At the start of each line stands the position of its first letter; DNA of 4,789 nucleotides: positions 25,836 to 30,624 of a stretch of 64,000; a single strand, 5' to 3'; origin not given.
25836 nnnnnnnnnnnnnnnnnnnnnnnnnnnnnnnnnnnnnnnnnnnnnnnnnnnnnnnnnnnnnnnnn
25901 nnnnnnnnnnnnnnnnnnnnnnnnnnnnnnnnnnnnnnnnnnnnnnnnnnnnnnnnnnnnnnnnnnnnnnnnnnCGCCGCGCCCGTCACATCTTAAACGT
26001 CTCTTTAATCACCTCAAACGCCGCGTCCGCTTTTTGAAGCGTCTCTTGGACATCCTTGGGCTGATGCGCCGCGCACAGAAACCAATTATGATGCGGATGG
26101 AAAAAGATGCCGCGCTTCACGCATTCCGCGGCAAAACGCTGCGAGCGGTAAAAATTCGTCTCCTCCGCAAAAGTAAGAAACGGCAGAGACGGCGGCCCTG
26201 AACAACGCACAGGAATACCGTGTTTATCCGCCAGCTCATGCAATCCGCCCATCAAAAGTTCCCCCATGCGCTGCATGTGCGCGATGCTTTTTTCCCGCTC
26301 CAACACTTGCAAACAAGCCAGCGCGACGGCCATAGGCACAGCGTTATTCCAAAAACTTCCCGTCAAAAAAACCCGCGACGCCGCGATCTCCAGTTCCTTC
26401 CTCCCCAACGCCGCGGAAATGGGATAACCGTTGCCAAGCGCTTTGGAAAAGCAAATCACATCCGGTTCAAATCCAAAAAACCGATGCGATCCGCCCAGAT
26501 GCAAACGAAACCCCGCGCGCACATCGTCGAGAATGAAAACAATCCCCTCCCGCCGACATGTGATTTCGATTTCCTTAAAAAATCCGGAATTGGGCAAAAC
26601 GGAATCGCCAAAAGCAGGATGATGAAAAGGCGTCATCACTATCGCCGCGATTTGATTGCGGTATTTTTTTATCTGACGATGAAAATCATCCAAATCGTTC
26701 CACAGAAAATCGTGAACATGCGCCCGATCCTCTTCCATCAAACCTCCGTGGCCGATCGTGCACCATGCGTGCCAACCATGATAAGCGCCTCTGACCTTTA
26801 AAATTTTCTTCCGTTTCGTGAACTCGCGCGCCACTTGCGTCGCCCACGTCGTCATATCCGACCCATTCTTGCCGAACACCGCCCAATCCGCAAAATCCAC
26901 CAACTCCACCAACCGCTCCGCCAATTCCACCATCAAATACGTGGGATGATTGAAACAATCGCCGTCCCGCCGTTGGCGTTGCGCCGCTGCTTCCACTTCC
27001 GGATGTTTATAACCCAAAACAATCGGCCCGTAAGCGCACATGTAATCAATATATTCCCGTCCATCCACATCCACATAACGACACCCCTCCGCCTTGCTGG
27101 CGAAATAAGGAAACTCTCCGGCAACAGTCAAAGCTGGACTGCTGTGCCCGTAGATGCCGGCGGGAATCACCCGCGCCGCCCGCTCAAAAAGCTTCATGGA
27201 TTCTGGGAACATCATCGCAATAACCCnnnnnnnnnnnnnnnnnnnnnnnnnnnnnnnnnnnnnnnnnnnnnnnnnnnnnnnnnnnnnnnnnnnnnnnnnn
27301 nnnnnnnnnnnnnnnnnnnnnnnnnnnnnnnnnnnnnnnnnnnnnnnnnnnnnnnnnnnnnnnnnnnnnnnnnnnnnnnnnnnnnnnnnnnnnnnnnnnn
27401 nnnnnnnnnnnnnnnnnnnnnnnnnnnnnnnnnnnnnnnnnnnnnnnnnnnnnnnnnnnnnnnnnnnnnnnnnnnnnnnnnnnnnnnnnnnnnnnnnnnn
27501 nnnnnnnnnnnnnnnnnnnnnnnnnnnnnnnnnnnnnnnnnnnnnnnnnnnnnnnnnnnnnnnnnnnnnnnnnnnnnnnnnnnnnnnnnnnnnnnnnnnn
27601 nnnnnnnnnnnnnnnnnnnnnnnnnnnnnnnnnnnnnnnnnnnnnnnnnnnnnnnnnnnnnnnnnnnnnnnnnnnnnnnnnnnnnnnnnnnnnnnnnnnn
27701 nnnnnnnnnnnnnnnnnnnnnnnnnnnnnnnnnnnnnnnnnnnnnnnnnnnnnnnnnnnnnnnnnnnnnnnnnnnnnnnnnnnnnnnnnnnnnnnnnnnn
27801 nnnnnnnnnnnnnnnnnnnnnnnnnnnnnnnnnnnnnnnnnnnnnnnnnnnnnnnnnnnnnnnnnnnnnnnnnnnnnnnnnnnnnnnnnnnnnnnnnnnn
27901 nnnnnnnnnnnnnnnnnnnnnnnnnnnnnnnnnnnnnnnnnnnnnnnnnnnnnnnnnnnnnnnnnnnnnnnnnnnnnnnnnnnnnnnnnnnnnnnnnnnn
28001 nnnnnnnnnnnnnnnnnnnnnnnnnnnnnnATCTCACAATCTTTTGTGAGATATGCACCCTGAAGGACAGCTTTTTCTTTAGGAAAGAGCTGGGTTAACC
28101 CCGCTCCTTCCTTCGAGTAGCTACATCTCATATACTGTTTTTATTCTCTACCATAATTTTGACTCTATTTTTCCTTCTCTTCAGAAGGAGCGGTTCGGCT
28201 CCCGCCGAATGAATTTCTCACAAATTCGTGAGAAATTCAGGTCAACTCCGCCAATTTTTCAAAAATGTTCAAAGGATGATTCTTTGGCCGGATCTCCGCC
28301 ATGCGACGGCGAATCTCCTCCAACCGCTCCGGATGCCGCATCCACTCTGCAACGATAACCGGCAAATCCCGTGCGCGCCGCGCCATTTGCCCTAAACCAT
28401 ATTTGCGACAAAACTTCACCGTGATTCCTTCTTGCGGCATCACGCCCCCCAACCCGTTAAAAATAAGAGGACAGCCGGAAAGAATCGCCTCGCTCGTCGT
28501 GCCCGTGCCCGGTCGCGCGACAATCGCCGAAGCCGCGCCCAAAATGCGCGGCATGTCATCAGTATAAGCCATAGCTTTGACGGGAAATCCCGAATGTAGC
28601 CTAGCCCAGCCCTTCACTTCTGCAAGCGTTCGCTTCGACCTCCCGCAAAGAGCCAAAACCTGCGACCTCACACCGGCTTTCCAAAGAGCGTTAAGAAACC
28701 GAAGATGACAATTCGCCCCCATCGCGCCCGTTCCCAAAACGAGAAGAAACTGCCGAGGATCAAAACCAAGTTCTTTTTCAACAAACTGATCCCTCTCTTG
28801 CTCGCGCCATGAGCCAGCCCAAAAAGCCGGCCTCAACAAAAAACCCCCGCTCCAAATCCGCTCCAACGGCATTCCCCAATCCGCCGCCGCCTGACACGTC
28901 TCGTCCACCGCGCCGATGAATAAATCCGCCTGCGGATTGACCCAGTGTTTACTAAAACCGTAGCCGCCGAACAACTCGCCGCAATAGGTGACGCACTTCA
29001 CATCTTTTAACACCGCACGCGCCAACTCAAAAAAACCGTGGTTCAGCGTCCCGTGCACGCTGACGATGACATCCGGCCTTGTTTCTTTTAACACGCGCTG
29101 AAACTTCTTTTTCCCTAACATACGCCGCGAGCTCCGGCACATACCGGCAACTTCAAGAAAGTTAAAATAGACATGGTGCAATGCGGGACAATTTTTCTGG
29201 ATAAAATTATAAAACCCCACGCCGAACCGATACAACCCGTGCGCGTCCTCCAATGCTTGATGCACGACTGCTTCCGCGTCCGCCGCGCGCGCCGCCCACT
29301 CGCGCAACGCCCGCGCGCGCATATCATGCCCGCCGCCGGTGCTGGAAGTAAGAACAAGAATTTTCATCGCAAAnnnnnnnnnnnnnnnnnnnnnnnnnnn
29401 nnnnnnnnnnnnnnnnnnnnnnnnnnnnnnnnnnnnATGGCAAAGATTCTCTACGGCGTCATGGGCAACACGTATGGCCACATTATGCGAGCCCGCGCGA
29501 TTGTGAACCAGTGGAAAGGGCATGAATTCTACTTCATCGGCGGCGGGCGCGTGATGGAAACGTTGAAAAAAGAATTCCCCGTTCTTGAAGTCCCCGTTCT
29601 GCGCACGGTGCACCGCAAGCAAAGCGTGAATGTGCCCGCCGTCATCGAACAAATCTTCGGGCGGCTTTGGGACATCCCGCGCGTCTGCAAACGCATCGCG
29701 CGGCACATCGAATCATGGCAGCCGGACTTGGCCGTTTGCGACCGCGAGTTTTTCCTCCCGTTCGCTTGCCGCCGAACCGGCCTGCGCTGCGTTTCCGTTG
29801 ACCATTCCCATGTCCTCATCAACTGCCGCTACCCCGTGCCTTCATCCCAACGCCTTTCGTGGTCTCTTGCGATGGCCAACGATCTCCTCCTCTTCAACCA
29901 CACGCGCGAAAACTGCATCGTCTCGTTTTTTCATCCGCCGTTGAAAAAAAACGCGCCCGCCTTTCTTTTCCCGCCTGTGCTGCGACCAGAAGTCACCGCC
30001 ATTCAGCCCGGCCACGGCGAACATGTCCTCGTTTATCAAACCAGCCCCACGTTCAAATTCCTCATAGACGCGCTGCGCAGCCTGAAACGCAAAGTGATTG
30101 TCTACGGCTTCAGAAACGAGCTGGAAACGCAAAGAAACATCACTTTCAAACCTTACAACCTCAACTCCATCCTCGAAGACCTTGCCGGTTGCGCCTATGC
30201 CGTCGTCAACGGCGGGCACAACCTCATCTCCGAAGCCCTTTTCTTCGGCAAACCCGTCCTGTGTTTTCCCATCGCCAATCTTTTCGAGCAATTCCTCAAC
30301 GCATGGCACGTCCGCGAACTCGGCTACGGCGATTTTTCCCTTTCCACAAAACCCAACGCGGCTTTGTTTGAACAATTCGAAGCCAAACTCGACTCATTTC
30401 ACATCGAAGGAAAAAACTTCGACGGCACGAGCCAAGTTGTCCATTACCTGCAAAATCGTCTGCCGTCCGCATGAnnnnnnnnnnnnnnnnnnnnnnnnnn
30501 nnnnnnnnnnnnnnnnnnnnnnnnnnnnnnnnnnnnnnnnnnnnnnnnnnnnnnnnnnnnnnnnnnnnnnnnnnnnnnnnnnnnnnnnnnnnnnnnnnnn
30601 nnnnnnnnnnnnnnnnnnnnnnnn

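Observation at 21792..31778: Stand-alone lipid/glycolipid biosynthesis cluster: ACP-dehydratase, KAS, SDR, GSA-type aminotransferase, SCP2-like protein and four glycosyltransferases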

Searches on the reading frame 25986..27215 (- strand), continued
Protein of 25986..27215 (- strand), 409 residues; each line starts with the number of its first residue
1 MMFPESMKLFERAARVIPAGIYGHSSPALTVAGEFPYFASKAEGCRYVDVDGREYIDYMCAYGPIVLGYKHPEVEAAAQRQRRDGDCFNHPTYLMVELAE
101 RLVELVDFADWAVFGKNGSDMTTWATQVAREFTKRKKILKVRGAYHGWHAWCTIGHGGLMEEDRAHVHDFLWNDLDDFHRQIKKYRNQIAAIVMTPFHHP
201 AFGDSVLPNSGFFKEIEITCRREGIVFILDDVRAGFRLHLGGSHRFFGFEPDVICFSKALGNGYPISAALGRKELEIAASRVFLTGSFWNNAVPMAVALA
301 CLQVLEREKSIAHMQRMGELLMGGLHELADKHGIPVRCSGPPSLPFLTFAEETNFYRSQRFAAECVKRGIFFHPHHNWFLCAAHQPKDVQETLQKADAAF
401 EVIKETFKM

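Call 96: search_protein_families(library=pfam, proteins=[L163:3693-5081:+, L163:5078-6727:+, L163:6734-7759:+, L142:2631-4802:+, L142:5000-7783:+, L142:10055-11323:+, L142:11320-12762:+, L136:8487-9335:+, L136:9332-10429:+, L136:10426-11556:+], max_evalue=0.0001)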
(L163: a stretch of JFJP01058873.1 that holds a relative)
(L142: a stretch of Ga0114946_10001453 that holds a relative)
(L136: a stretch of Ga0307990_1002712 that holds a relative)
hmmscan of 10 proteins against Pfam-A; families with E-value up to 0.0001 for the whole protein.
L163:3693-5081:+ (462 aa): 4 families
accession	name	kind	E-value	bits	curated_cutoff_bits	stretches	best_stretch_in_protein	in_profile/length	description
PF01512.22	Complex1_51K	-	9.4e-46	155.9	31.2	1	60-232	1-149/150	Nuo51 FMN-binding domain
PF10589.14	NADH_4Fe-4S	-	1.8e-29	101.9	23.5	1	365-447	2-84/85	NADH-ubiquinone oxidoreductase-F iron-sulfur binding region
PF22461.2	SLBB_2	-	2e-08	34.6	27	1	256-318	3-58/79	SLBB domain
PF10531.15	SLBB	-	5.6e-07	29.7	27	1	255-306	1-54/55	SLBB domain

L163:5078-6727:+ (549 aa): 6 families
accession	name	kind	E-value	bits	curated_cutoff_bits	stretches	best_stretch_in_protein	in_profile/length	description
PF22117.2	Fer4_Nqo3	-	4.7e-23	81.6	27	1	168-234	1-67/67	NADH-quinone oxidoreductase subunit 3, ferredoxin-like domain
PF10588.14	NADH-G_4Fe-4S_3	-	3e-16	59.1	27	1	114-148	1-35/40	NADH-ubiquinone oxidoreductase-G iron-sulfur binding region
PF00384.28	Molybdopterin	-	1.3e-13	51.1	24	1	412-507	252-352/353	Molybdopterin oxidoreductase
PF13510.11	Fer2_4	-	5.3e-09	36.4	22.8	1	14-107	6-81/82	2Fe-2S iron-sulfur cluster binding domain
PF22151.2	Fer4_NDSU1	-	9.9e-08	31.8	23.8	1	247-294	1-48/51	NADH-ubiquinone oxidoreductase NDSU1/NuoG-like, 4Fe-4S domain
PF04879.21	Molybdop_Fe4S4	-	3.1e-06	27.5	22.7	1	248-293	2-47/55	Molybdopterin oxidoreductase Fe4S4 domain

L163:6734-7759:+ (341 aa): 1 family
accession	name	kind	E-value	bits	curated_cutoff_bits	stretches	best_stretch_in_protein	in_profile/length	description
PF00490.27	ALAD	-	3.1e-128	427.8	24.6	1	5-325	2-315/317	Delta-aminolevulinic acid dehydratase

L142:2631-4802:+ (723 aa): 2 families
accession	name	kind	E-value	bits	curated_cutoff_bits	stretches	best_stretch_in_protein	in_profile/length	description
PF00343.26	Phosphorylase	-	3.7e-32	111.9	27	2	266-617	219-580/713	Carbohydrate phosphorylase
PF11897.13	DUF3417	-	9.8e-24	84.3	25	1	12-116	6-109/109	Protein of unknown function (DUF3417)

L142:5000-7783:+ (927 aa): 3 families
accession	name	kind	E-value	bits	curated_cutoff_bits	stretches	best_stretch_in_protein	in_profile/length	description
PF02896.24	PEP-utilizers_C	-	5.3e-81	272.4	22.8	1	545-923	7-291/293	PEP-utilising enzyme, PEP-binding domain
PF01326.24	PPDK_N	-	2.5e-52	178.6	27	2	41-314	2-220/328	Pyruvate phosphate dikinase, AMP/ATP-binding domain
PF00391.29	PEP-utilizers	-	7e-22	77.3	23.1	1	446-527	3-72/72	PEP-utilising enzyme, mobile domain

L142:10055-11323:+ (422 aa): 0 families

L142:11320-12762:+ (480 aa): 4 families
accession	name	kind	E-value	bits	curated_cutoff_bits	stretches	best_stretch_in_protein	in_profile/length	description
PF01487.21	DHquinase_I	-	7e-42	144.5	22.2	1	3-203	1-226/230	Type I 3-dehydroquinase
PF08501.16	Shikimate_dh_N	-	3.6e-24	85.2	27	1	221-302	1-83/83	Shikimate dehydrogenase substrate binding domain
PF18317.6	SDH_C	-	4.6e-10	39.5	25.8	1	456-479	7-30/31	Shikimate 5'-dehydrogenase C-terminal domain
PF01488.26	Shikimate_DH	-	3.9e-07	30.6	24.3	1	333-389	10-70/138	Shikimate / quinate 5-dehydrogenase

L136:8487-9335:+ (282 aa): 2 families
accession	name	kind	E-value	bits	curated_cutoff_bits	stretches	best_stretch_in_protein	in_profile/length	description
PF00132.30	Hexapep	-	1.2e-18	66.3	27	2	106-140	2-36/36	Bacterial transferase hexapeptide (six repeats)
PF25084.1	LbH_EIF2B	-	7.5e-15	55.3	54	1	113-202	11-99/105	EIF2B subunit epsilon LbH domain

L136:9332-10429:+ (365 aa): 1 family
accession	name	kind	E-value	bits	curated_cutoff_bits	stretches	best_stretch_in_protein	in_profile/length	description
PF01041.23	DegT_DnrJ_EryC1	-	2.1e-114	382.9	19.8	1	13-360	2-359/360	DegT/DnrJ/EryC1/StrS aminotransferase family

L136:10426-11556:+ (376 aa): 7 families
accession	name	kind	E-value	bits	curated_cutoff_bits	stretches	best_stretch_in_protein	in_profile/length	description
PF00534.26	Glycos_transf_1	-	3.3e-34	118.3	26.4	1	186-351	12-171/172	Glycosyl transferases group 1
PF13692.12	Glyco_trans_1_4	-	2.7e-33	115.7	27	1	191-336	3-140/142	Glycosyl transferases group 1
PF13439.12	Glyco_transf_4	-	1.8e-17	64.3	28.5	1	54-177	38-169/170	Glycosyltransferase Family 4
PF13579.12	Glyco_trans_4_4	-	2e-09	38.4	29.7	1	77-170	63-155/158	Glycosyl transferase 4-like domain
PF13524.12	Glyco_trans_1_2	-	4.3e-09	36.9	25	1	239-367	27-143/144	Glycosyl transferase-like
PF13477.12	Glyco_trans_4_2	-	2.2e-06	28.3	23.4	1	79-139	65-127/139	Glycosyl transferase 4-like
PF20706.3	GT4-conflict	-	3.5e-06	26.7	26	1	159-318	163-327/385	Family 4 Glycosyltransferase in conflict systems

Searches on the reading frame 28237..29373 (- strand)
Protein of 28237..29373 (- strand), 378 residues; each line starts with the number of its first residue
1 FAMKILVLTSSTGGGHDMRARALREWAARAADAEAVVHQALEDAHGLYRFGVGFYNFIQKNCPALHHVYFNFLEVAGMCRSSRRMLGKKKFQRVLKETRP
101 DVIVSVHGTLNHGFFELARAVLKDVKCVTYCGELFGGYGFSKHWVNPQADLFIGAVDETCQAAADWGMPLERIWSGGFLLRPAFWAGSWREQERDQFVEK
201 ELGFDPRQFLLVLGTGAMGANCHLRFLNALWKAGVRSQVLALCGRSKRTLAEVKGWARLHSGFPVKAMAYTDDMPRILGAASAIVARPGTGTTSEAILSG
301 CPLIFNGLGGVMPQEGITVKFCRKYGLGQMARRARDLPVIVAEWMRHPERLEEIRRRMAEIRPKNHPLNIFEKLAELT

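Call 4: search_protein_families(library=pfam, proteins=[window:28237-29373:-], max_evalue=0.01)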
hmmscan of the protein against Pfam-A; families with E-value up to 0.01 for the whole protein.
window:28237-29373:- (378 aa): 3 families
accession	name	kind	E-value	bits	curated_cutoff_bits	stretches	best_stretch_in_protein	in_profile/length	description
PF06925.17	MGDG_synth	-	5.1e-07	30.4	25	1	16-173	1-162/169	Monogalactosyldiacylglycerol (MGDG) synthase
PF04101.22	Glyco_tran_28_C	-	1.6e-06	28.7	22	1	234-305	29-96/166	Glycosyltransferase family 28 C-terminal domain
PF13439.12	Glyco_transf_4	-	0.0085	16.6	28.5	0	80-135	53-107/170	Glycosyltransferase Family 4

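Call 5: search_protein_families(library=ncbifam, proteins=[window:28237-29373:-], max_evalue=0.01)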
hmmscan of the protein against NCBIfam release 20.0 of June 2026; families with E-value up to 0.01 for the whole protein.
window:28237-29373:- (378 aa): 3 families
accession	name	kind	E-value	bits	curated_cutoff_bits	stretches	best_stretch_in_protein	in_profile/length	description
NF010135.0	PRK13609.1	equivalog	1.1e-20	74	500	1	4-371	6-362/388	diglucosyl diacylglycerol synthase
NF010134.0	PRK13608.1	equivalog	8.2e-16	58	557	1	4-376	7-367/391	diglucosyl diacylglycerol synthase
TIGR01133.1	murG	equivalog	1e-06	28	250.25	1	202-361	177-340/353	undecaprenyldiphospho-muramoylpentapeptide beta-N-acetylglucosaminyltransferase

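Call 79: search_solved_structures(query=window:28237-29373:-, max_evalue=0.001)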
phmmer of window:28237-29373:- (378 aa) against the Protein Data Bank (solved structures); distinct sequences matched with E-value up to 0.001: 2.
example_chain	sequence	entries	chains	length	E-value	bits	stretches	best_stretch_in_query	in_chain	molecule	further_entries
4wyi_A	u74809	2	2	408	4.7e-21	78.2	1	4-355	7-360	Monogalactosyldiacylglycerol synthase 1, chloroplastic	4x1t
9wde_A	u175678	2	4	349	2.9e-08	36.1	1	69-367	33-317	Processive diacylglycerol beta-glucosyltransferase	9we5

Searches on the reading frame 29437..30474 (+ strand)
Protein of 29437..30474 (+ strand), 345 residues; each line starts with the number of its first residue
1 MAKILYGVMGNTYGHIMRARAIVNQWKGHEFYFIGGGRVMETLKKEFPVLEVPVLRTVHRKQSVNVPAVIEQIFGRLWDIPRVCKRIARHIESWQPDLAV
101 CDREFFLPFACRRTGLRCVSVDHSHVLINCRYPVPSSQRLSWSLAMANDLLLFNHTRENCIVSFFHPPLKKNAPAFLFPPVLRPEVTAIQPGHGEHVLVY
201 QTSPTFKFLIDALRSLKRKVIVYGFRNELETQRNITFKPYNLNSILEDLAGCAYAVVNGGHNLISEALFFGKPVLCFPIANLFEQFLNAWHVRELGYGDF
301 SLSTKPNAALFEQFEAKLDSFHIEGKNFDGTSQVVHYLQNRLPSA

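Call 4: search_protein_families(library=pfam, proteins=[window:29437-30474:+], max_evalue=0.01)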
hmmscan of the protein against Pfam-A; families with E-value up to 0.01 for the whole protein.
window:29437-30474:+ (345 aa): 2 families
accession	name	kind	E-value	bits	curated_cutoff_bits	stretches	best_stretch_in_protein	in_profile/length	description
PF13528.12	Glyco_trans_1_3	-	3.6e-64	217.4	25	1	2-314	1-317/322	Glycosyl transferase family 1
PF13439.12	Glyco_transf_4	-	0.0022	18.5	28.5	1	46-147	37-125/170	Glycosyltransferase Family 4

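Call 5: search_protein_families(library=ncbifam, proteins=[window:29437-30474:+], max_evalue=0.01)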
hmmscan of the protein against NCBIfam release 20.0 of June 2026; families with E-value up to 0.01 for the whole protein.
window:29437-30474:+ (345 aa): 1 family
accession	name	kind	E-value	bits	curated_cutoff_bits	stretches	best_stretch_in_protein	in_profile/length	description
TIGR00661.1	MJ1255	subfamily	7.6e-43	147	195.9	1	3-306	1-302/321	MJ1255/VC2487 family glycosyltransferase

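Call 80: search_solved_structures(query=window:29437-30474:+, max_evalue=0.001)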
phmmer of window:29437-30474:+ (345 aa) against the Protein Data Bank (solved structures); distinct sequences matched with E-value up to 0.001: 0.
